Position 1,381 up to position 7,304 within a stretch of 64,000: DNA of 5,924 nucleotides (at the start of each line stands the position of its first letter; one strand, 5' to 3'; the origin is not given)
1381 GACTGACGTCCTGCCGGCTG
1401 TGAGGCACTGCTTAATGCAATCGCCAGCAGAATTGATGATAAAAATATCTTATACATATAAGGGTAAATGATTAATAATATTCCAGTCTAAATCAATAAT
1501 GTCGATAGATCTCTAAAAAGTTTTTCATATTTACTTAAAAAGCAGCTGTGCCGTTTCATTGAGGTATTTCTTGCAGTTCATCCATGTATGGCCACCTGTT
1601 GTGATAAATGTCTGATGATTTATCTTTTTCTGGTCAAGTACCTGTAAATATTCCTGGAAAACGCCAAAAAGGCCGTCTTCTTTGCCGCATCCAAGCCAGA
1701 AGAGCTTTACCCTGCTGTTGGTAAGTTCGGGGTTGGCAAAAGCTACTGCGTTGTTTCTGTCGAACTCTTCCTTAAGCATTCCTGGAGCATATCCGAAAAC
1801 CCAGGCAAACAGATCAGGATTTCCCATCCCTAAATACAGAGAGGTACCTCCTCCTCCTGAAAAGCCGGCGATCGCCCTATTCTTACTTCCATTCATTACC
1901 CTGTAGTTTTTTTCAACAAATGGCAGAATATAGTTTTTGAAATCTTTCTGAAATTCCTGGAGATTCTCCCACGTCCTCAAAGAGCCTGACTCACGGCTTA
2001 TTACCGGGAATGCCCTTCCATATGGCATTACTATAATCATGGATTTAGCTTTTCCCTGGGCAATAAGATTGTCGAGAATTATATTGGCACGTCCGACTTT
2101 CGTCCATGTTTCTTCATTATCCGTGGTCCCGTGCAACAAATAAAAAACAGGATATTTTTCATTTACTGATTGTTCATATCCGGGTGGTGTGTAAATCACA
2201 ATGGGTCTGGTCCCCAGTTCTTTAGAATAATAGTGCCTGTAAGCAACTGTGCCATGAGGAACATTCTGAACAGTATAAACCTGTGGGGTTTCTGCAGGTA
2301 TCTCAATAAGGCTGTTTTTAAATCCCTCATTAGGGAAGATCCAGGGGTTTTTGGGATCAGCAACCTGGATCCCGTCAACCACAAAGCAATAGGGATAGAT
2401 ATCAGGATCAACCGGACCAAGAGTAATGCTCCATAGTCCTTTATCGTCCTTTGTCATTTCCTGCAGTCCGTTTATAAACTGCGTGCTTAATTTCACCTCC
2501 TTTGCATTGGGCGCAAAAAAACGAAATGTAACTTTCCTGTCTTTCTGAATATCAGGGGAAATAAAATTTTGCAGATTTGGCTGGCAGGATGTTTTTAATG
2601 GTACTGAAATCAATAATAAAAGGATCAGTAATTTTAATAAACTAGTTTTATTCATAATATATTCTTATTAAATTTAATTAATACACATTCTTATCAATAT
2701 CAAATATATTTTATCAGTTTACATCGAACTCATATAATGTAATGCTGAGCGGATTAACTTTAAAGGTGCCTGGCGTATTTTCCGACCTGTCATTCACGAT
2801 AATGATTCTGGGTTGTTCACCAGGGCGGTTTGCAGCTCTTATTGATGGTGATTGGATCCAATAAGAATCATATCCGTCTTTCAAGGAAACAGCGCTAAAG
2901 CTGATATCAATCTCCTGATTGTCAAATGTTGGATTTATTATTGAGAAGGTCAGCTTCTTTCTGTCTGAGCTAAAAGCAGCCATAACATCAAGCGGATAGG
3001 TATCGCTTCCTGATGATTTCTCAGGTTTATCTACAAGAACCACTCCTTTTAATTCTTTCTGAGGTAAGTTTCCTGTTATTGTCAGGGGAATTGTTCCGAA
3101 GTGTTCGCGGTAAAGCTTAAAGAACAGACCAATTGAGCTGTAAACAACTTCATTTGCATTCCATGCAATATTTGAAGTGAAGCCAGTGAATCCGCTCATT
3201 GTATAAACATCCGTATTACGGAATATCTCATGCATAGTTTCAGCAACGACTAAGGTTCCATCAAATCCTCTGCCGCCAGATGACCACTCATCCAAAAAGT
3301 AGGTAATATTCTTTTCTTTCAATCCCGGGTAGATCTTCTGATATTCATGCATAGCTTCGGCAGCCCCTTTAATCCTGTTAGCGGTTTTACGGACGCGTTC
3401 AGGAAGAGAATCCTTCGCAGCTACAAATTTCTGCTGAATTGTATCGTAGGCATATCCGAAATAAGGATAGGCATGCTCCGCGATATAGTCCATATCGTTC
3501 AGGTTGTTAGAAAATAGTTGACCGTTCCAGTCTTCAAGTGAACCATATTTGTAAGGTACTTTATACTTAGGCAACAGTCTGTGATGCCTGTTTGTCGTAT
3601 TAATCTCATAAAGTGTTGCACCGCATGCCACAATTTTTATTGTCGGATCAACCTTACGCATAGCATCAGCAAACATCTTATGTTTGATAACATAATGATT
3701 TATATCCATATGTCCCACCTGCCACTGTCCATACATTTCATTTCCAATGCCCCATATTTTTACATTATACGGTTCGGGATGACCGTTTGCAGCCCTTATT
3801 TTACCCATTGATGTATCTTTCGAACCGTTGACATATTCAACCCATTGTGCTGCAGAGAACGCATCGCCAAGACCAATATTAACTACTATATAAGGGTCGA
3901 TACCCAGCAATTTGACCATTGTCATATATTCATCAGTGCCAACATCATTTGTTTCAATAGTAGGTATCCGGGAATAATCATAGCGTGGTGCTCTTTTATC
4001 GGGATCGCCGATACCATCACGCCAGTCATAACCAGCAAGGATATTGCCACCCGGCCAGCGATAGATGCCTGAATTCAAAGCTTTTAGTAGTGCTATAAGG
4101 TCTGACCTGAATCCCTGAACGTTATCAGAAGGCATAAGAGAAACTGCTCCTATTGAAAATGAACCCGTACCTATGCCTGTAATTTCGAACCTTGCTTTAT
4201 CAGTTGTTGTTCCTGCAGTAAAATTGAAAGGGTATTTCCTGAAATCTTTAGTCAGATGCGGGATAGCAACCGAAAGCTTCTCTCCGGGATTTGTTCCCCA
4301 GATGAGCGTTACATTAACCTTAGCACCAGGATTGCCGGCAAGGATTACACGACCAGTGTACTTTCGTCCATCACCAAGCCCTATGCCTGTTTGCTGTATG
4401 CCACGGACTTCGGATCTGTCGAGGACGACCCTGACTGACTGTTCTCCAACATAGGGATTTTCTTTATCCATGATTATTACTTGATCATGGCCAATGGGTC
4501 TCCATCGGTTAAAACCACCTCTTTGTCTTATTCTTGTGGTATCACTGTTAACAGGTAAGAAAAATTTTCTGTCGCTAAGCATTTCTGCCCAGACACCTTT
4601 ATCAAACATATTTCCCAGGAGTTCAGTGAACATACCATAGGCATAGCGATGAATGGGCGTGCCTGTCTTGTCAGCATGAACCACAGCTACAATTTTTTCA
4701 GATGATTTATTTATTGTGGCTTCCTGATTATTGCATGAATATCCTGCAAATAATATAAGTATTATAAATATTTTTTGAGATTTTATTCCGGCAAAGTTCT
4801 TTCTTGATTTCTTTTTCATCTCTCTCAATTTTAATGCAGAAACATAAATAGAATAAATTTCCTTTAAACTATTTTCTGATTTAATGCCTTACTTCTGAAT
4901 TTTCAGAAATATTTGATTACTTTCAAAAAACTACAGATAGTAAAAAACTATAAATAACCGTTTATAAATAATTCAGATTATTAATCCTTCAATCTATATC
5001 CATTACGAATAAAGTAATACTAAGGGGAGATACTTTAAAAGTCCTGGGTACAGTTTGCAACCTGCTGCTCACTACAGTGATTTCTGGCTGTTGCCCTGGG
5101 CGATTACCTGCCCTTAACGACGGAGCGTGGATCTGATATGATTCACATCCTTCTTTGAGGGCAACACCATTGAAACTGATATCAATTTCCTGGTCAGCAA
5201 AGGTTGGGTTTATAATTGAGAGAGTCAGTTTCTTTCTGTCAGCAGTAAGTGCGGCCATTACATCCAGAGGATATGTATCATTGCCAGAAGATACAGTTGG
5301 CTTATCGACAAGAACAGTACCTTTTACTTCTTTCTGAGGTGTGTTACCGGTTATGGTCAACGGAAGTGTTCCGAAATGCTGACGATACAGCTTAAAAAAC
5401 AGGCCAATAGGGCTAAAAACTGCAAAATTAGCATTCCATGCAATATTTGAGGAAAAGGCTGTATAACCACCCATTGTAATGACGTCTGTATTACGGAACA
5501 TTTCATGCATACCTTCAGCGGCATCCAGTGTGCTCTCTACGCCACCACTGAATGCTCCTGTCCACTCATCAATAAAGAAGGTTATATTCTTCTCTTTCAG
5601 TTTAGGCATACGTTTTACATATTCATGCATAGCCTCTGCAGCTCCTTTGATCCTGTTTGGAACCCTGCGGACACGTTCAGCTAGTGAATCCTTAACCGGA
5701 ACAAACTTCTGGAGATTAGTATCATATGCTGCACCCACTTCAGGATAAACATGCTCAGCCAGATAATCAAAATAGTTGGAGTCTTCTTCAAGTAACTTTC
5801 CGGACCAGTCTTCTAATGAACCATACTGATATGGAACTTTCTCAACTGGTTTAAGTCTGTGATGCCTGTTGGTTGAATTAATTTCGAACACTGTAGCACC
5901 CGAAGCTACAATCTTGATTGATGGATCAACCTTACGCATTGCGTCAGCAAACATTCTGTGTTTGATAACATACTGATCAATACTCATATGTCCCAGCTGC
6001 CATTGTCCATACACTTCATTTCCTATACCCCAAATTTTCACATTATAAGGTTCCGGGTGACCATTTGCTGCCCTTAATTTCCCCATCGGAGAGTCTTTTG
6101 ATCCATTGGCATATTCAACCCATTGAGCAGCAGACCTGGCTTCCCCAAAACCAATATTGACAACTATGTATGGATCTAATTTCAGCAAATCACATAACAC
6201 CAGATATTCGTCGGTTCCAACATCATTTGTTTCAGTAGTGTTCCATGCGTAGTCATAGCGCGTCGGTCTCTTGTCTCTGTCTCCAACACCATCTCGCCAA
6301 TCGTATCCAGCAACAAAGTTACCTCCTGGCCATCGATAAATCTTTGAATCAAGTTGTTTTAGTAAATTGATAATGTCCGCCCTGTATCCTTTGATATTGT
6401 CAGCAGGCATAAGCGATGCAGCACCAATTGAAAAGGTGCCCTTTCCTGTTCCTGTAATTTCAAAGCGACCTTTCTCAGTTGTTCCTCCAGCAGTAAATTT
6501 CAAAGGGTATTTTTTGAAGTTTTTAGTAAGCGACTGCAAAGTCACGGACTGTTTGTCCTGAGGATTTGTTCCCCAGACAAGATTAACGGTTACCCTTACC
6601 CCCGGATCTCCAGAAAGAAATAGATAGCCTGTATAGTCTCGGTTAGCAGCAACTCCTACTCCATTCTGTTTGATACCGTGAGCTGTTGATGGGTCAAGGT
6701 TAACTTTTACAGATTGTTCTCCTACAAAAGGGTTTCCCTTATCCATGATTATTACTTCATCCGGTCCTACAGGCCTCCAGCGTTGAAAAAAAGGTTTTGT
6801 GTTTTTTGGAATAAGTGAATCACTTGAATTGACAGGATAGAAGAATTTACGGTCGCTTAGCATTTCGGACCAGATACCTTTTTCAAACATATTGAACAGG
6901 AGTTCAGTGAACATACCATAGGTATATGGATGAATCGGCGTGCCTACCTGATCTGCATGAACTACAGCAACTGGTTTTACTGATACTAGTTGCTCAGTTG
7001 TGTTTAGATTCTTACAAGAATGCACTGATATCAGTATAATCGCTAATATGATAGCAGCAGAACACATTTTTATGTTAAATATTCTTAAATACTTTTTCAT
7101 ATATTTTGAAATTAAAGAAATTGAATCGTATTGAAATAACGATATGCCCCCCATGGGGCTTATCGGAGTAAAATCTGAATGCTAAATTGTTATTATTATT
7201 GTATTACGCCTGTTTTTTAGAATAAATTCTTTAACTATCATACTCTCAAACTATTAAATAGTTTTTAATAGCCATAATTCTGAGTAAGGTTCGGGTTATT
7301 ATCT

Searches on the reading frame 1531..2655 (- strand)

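Call 9: search_protein_families(library=pfam, proteins=[window:1531-2655:-], max_evalue=0.001)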
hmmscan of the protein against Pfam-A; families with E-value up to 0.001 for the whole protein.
window:1531-2655:- (374 aa): 2 families
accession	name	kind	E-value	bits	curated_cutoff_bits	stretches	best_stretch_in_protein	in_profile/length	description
PF00756.26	Esterase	-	1.9e-19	70.9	22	1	150-331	8-198/251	Putative esterase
PF02922.24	CBM_48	-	7.4e-06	26.7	22.4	1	38-94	10-71/83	Carbohydrate-binding module 48 (Isoamylase N-terminal domain)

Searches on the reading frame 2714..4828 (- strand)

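Call 9: search_protein_families(library=pfam, proteins=[window:2714-4828:-], max_evalue=0.001)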
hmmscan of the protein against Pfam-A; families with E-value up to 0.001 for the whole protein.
window:2714-4828:- (704 aa): 1 family
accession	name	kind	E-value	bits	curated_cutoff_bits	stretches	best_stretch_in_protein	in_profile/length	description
PF22848.2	ASD1_dom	-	3.5e-07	30.5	22.2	1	329-365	113-150/239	Alpha-L-arabinofuranosidase 1 domain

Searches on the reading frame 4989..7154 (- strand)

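Call 9: search_protein_families(library=pfam, proteins=[window:4989-7154:-], max_evalue=0.001)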
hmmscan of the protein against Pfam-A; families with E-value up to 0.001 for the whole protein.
window:4989-7154:- (721 aa): 1 family
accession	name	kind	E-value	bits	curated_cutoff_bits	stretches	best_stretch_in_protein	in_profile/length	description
PF22848.2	ASD1_dom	-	1.6e-07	31.6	22.2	1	345-381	113-150/239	Alpha-L-arabinofuranosidase 1 domain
